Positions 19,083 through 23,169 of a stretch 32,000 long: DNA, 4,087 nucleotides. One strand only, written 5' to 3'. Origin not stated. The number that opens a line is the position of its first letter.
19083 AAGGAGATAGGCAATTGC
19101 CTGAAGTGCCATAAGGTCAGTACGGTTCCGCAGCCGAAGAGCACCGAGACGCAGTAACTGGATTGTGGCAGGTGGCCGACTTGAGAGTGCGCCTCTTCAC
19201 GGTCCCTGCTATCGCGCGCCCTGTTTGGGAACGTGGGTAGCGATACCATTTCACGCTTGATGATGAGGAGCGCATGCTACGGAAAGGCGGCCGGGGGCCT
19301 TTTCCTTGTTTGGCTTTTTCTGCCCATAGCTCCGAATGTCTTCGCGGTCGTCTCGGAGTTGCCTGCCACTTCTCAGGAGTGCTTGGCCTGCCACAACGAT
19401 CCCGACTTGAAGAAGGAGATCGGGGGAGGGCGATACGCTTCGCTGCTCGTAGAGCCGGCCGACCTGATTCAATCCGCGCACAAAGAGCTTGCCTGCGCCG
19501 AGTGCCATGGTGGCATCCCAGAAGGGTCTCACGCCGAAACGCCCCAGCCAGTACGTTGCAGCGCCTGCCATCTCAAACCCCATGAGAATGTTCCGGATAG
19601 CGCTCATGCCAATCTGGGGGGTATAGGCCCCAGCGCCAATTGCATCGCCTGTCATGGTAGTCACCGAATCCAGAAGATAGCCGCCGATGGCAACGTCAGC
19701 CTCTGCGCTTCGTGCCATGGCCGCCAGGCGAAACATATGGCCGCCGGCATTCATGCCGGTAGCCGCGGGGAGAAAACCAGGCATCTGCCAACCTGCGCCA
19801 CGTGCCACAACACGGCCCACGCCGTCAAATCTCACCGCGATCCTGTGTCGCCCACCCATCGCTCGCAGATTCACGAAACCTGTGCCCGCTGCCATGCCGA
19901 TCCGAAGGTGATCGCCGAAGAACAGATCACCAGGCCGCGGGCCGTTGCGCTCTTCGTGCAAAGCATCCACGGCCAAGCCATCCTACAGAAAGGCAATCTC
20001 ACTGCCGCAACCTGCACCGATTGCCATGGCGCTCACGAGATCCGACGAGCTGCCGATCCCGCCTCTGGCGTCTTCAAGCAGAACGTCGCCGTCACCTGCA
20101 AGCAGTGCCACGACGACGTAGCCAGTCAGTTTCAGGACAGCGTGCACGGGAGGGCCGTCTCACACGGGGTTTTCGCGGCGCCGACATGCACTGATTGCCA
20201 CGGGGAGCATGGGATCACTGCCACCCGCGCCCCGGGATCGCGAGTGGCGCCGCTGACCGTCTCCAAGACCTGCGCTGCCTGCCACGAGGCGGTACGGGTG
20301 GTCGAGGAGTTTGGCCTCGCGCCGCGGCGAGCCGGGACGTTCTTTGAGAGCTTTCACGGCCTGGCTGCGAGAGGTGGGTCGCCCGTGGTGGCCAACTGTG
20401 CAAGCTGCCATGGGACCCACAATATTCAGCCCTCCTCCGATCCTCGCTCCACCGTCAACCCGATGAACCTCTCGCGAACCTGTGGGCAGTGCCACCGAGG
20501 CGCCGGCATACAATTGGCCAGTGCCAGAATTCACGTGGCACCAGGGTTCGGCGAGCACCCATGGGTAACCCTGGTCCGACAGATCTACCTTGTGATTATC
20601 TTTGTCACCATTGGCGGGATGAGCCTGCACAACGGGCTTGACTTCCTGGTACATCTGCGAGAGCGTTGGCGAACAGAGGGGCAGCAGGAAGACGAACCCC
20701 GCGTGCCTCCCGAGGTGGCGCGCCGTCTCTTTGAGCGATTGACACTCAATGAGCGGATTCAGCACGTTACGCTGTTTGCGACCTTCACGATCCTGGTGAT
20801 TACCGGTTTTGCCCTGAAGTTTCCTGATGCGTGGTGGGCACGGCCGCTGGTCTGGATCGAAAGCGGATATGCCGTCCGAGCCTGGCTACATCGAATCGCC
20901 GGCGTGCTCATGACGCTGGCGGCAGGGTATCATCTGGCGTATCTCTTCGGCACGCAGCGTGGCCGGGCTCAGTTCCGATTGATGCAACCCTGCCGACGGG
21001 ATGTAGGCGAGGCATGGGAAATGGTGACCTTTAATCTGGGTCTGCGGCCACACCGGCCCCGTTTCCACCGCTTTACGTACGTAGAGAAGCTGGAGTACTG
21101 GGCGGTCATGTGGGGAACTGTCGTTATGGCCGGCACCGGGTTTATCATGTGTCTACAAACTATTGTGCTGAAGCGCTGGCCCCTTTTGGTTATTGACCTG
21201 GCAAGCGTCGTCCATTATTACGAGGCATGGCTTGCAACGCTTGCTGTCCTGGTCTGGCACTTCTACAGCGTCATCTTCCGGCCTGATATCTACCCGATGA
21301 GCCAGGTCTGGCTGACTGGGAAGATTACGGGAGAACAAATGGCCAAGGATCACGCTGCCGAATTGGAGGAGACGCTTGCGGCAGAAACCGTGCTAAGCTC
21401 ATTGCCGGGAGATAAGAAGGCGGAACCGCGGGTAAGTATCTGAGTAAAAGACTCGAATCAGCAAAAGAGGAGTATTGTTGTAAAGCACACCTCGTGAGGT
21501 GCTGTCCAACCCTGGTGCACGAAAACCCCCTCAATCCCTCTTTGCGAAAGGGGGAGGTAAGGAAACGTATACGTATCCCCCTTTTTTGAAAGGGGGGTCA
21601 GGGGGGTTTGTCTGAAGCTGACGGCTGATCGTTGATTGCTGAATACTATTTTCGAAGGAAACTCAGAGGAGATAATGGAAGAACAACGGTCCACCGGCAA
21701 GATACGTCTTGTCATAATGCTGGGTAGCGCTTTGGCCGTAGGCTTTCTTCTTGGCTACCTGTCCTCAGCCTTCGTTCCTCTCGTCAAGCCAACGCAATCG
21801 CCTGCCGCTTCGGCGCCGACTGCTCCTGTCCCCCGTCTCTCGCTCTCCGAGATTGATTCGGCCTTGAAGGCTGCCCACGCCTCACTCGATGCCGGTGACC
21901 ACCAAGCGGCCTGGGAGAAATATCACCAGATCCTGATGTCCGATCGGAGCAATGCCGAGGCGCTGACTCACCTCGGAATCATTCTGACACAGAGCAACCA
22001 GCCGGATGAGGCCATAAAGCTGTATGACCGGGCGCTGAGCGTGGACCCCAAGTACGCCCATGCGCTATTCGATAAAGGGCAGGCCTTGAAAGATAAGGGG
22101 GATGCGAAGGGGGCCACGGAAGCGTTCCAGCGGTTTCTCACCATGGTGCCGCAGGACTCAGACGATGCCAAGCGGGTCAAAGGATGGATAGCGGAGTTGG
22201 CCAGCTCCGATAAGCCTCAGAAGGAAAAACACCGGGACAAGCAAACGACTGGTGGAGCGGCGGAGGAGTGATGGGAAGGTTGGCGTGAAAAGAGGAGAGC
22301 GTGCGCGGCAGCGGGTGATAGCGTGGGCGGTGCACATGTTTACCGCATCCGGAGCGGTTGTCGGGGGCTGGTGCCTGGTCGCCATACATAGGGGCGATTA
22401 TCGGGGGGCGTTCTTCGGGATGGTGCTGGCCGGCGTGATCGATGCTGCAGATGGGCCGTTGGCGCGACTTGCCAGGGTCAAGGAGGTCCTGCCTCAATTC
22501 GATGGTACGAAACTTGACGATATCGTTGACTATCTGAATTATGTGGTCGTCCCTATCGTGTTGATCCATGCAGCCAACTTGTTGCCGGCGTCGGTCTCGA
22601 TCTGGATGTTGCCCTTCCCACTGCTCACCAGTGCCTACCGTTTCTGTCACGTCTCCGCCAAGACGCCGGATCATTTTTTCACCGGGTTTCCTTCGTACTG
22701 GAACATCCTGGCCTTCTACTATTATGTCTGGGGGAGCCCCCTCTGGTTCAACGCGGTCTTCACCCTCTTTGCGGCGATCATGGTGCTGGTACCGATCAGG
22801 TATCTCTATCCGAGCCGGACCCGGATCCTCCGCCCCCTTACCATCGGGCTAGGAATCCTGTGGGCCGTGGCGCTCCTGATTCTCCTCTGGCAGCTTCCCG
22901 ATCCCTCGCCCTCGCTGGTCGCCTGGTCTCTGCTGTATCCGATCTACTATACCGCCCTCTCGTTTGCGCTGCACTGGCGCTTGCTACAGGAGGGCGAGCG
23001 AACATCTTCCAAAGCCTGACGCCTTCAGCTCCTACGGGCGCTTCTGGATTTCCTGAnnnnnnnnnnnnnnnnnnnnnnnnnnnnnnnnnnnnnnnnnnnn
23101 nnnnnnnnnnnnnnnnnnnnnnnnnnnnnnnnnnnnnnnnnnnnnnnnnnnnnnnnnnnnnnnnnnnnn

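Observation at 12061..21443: Porin-cytochrome conduit, Rieske/cytochrome b complex, periplasmic trihaem shuttle and CbcL-like haem-fusion protein in one locus: candidate complete outer-membrane-to-quinone electron wire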

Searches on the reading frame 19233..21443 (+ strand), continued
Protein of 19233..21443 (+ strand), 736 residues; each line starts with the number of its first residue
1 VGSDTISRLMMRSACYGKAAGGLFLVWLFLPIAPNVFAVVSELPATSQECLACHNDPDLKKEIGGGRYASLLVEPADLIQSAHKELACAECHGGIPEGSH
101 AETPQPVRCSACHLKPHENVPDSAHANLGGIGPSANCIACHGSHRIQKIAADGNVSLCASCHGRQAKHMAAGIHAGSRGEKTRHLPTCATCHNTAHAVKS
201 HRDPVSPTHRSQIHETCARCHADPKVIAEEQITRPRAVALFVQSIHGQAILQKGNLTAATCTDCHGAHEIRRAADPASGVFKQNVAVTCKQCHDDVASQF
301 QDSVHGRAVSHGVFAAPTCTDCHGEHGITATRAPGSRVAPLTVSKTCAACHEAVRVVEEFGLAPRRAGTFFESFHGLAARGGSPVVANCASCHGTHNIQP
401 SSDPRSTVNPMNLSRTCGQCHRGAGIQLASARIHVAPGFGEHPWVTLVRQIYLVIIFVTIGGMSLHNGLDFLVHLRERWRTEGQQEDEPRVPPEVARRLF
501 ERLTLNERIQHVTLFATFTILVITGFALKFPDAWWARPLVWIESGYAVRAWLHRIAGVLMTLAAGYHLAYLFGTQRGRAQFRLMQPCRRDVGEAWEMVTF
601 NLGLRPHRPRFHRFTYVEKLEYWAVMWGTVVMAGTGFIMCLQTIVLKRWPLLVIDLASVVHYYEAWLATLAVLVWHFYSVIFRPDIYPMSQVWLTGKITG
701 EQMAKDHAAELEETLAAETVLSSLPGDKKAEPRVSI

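Call 79: predict_structure(alignment_id=A3)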
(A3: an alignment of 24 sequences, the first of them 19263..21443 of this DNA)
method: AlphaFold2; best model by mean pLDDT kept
length: 726 residues; sequences in the alignment: 24
mean_pLDDT: 70.5   pTM: 0.49
mean pLDDT of the five models: 70.5, 68.4, 62.9, 56.4, 54.6
residues with pLDDT >= 90: 22; 70-90: 418; 50-70: 202; < 50: 84
segments of 3 or more residues with pLDDT < 50: 1-35, 139-144, 167-173, 414-430, 713-726
pLDDT, mean of each block of 10 residues (from residue 1): 30 30 32 50 72 64 71 68 58 58 64 67 59 59 54 76 59 60 77 86 80 63 64 84 84 81 82 89 89 89 85 71 66 77 74 63 62 60 80 80 70 49 34 75 89 82 80 61 84 85 82 76 68 65 86 88 89 84 84 80 78 79 80 60 75 83 70 57 78 80 79 47 42
secondary structure, 60 per line:
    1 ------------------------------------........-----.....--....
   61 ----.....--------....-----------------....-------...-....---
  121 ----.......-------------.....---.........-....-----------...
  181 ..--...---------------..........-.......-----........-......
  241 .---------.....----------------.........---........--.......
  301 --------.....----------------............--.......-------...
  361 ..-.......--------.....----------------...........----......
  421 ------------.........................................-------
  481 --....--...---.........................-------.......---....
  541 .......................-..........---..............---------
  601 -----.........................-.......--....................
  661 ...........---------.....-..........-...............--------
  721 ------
elements in order (helices of 4 or more, strands of 3 or more residues): H37-44 E50-54 E57-60 H65-69 H78-81 H99-102 H114-117 H125-131 H145-149 H153-161 H163-166 H178-182 H203-212 H214-220 H226-233 H235-241 H251-255 H272-280 H284-291 H294-300 H309-313 H330-341 H344-350 H358-362 H364-370 H379-383 H400-410 H415-420 H433-473 H483-486 E489-491 H495-519 H527-533 H537-563 H565-574 H578-591 H606-630 H632-638 H641-671 H681-685 E687-689 H690-696 H698-712

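Call 81: fold_search(model_id=the predicted structure, library=pdb)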
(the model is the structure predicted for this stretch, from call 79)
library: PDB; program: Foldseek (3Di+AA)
matches with E <= 10: 125; with E <= 0.001: 1
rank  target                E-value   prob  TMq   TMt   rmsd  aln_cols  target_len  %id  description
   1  1kqf_C                5.8e-05  1.00  0.26  0.80   3.3       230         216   16  FORMATE DEHYDROGENASE N FROM E. COLI (released 2002-03-15)
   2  6t5e                  6.7e-02  0.63  0.14  0.22  21.3       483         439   14  Hydroxylamine Oxidoreductase from Brocadia fulgida (released 2020-11-18)
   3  8gym_Qc               2.9e-01  0.69  0.12  0.19  17.1       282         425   12  Cryo-EM structure of Tetrahymena thermophila respiratory mega-complex MC IV2+(I+III2+II)2 (released 2023-06-14)
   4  7qhm_F                5.9e-01  0.63  0.14  0.36  11.1       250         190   14  Cytochrome bcc-aa3 supercomplex (respiratory supercomplex III2/IV2) from Corynebacterium glutamicum (stigmatellin and  (released 2022-05-18)
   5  8asi_F                5.9e-01  0.47  0.13  0.19  18.4       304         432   16  Four subunit cytochrome b-c1 complex from Rhodobacter sphaeroides in native nanodiscs - consensus refinement in the b- (released 2023-03-15)
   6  9dvp_B                7.0e-01  0.08  0.09  0.10  26.3       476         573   10  Structure of the phosphate exporter XPR1/SLC53A1, Pi and InsP8-bound, intracellular gate closed state (released 2025-04-02)
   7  8wpm_A                7.3e-01  0.06  0.11  0.11  32.1       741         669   10  Cryo-EM structure of the human TRPC1/C4 heteromer in complex with Pico145 (released 2024-10-16)
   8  8ucd_A                8.0e-01  0.54  0.15  0.37  19.7       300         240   12  Cryo-EM structure of human STEAP1 in complex with AMG 509 Fab (released 2023-11-22)
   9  8ucd_B                8.3e-01  0.54  0.14  0.35  20.4       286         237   12  Cryo-EM structure of human STEAP1 in complex with AMG 509 Fab (released 2023-11-22)
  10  8wpm_C                8.3e-01  0.06  0.10  0.11  28.6       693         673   11  Cryo-EM structure of the human TRPC1/C4 heteromer in complex with Pico145 (released 2024-10-16)
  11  6adq_G                9.1e-01  0.47  0.15  0.35  10.3       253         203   11  Respiratory Complex CIII2CIV2SOD2 from Mycobacterium smegmatis (released 2018-11-14)
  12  6g94_B                1.2e+00  0.93  0.14  0.56   9.2       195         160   13  Structure of E. coli hydrogenase-1 C19G variant in complex with cytochrome b (released 2018-06-13)
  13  9dvm_B                1.3e+00  0.06  0.09  0.10  27.1       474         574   11  Structure of the phosphate exporter XPR1/SLC53A1, InsP8-bound, intracellular gate open/intracellular gate closed state (released 2025-04-02)
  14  4rwa_B                1.4e+00  0.06  0.08  0.13  25.4       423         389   13  Synchrotron structure of the human delta opioid receptor in complex with a bifunctional peptide (PSI community target) (released 2015-01-14)
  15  6hwh_W                1.5e+00  0.47  0.15  0.37  10.5       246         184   14  Structure of a functional obligate respiratory supercomplex from Mycobacterium smegmatis (released 2018-11-07)
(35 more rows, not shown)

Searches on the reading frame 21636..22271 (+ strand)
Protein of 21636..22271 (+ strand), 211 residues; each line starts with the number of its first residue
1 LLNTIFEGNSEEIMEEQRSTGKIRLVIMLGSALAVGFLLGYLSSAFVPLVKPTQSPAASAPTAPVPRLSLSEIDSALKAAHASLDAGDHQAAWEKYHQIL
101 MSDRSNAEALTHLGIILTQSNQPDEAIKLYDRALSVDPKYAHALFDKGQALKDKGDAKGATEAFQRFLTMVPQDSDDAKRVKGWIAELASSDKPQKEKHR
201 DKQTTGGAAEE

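Call 5: search_protein_families(library=pfam, proteins=[window:21636-22271:+], max_evalue=0.01)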
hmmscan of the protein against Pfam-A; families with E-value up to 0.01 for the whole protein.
window:21636-22271:+ (211 aa): 18 families
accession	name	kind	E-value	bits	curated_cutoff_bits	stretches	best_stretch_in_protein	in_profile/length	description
PF14559.12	TPR_19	-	2.1e-15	57.2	25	2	84-143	2-63/68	Tetratricopeptide repeat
PF13432.12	TPR_16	-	1.4e-13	51.5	32.7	2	119-174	9-64/65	Tetratricopeptide repeat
PF07719.23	TPR_2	-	8.4e-12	44.7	27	1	107-140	1-34/34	Tetratricopeptide repeat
PF00515.34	TPR_1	-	9.9e-11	41.4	27.8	1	107-140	1-34/34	Tetratricopeptide repeat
PF13424.12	TPR_12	-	2.5e-10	40.8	30.1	2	107-170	3-74/77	Tetratricopeptide repeat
PF13428.12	TPR_14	-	1.1e-09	38.4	23.5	1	108-149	2-43/44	Tetratricopeptide repeat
PF13414.12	TPR_11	-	2e-09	37.4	26.8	1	116-155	3-42/42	TPR repeat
PF13181.12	TPR_8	-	2e-09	37.3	25.7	1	107-140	1-34/34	Tetratricopeptide repeat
PF13371.12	TPR_9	-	6.8e-09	36.1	35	1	114-182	2-69/73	Tetratricopeptide repeat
PF13431.12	TPR_17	-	3.4e-08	33.6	24.4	1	129-158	1-30/34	Tetratricopeptide repeat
PF13176.12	TPR_7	-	2.5e-07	30.7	27.9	1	109-137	1-31/36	Tetratricopeptide repeat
PF23914.1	TPR_CcmH_CycH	-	4.1e-06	27.2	42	1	100-179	43-122/158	Cytochrome c-type biogenesis protein H TPR domain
PF13174.12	TPR_6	-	5.5e-05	24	26.3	0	108-139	1-32/33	Tetratricopeptide repeat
PF25062.1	ARM_TT21_N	-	0.00013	22.3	40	0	76-146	66-140/222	Tetratricopeptide repeat protein 21 N-terminal ARM repeat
PF13374.12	TPR_10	-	0.00051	20.4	27.5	1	107-135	2-30/42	Tetratricopeptide repeat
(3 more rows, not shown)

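Call 6: search_protein_families(library=ncbifam, proteins=[window:21636-22271:+], max_evalue=0.01)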
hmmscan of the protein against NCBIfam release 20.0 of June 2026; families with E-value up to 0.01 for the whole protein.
window:21636-22271:+ (211 aa): 24 families
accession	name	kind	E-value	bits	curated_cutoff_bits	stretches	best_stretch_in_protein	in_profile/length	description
NF053607.1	CHU_0125_OmpA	equivalog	1.4e-11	43.6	620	1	71-193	17-138/639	CHU_0125 family OmpA-like outer membrane integrity protein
NF033758.1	gliding_GltE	equivalog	2.2e-11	43.4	225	1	75-173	258-357/411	adventurous gliding motility TPR repeat lipoprotein GltE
TIGR02552.1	LcrH_SycD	equivalog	5.9e-10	39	104.8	1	68-177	13-122/136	SycD/LcrH family type III secretion system chaperone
NF040959.1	MamA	equivalog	1.2e-09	38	200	1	80-175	44-139/204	magnetosome protein MamA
TIGR02917.1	PEP_TPR_lipo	equivalog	2.3e-09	35.7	312.2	1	79-176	131-228/899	XrtA/PEP-CTERM system TPR-repeat protein PrsT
NF008391.2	PRK11189.1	equivalog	1.6e-08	34.4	250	1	93-175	85-167/297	lipoprotein NlpI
NF033762.1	social_mot_Tgl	equivalog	4.3e-07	29.5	225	1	83-168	41-127/252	social motility TPR repeat lipoprotein Tgl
TIGR02521.1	type_IV_pilW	equivalog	2e-06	27.6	154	1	106-176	134-204/234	type IV pilus biogenesis/stability protein PilW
NF052415.1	T3SS_chap_SctY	equivalog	5.3e-06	26.9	70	1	106-170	39-106/106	type III secretion apparatus assembly chaperone SctY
NF033920.0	C39_PA2778_fam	equivalog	6.5e-06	25.7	150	1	74-169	157-252/255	PA2778 family cysteine peptidase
NF047507.1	TPR_BatC_Lepto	exception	2.5e-05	23.9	175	0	141-204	96-158/214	TPR repeat-containing protein BatC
TIGR02795.1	tol_pal_ybgF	equivalog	0.00012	22.6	90.1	0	139-175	37-73/119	tol-pal system protein YbgF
NF041717.1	HaaA_phane_TPR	equivalog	0.00027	19.2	1125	1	87-178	733-829/882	cyclophane-containing RiPP biosynthesis TPR protein HaaT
NF040561.1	PrimPol_Msp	equivalog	0.0003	19.5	200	1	87-189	5-99/515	CRISPR-associated primase-polymerase type A1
NF008520.0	PRK11447.1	equivalog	0.00035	18.5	858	1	78-140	274-336/1157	cellulose synthase complex outer membrane protein BcsC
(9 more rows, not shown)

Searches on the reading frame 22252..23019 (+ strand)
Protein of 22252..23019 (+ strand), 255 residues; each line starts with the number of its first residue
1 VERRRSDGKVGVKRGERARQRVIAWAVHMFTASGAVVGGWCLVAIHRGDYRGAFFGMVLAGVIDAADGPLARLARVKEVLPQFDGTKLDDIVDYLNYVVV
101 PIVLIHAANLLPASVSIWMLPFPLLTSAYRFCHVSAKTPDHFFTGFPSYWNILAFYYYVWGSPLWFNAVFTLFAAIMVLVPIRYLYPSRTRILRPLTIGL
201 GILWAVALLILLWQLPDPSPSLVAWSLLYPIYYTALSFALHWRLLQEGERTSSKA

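Call 7: search_protein_families(library=pfam, proteins=[window:22252-23019:+], max_evalue=0.001)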
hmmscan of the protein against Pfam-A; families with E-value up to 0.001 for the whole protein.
window:22252-23019:+ (255 aa): 1 family
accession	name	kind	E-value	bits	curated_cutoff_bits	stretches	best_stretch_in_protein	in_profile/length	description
PF01066.26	CDP-OH_P_transf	-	0.00015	22.6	22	1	40-176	20-148/152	CDP-alcohol phosphatidyltransferase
